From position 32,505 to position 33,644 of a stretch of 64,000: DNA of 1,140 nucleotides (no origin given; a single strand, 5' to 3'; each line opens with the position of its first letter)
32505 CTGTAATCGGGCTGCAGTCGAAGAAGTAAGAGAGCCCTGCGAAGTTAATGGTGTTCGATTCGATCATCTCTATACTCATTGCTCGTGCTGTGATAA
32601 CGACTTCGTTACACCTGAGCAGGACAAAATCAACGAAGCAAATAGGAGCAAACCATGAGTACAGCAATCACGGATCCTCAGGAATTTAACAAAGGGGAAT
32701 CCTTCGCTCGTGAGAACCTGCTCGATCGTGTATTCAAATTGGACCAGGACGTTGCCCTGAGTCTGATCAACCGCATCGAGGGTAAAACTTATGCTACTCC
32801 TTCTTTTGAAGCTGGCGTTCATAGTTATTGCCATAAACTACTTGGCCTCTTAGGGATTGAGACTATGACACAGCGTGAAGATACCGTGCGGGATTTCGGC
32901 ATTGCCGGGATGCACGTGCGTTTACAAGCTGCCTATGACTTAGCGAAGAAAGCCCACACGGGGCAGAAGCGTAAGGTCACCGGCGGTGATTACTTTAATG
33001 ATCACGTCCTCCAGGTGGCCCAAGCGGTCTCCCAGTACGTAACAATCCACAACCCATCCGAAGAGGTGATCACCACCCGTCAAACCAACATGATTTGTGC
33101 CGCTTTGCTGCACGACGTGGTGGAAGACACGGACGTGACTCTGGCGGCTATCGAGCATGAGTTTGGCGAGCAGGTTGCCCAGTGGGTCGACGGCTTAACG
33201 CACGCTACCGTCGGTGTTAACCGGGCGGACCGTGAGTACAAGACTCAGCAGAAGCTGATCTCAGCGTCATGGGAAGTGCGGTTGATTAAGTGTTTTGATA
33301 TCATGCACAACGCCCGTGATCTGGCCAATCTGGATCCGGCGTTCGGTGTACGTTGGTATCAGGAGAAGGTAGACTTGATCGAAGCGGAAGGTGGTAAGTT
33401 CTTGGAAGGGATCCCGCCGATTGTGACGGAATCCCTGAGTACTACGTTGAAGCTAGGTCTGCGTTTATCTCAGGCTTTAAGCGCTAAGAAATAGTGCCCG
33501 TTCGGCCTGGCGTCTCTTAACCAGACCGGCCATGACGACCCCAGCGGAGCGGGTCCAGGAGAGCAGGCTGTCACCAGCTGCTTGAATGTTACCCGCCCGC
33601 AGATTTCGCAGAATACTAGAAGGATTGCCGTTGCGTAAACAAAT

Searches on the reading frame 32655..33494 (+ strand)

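Call 99: search_protein_families(library=pfam, proteins=[window:32655-33494:+], max_evalue=0.01)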
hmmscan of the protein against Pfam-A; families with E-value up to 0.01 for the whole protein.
window:32655-33494:+ (279 aa): 2 families
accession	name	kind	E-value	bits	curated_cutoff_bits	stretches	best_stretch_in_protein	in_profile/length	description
PF13328.12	HD_4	-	1.2e-13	51.5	27.2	1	93-236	1-140/156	HD domain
PF01966.28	HD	-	0.0003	21.5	22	1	116-198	3-73/116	HD domain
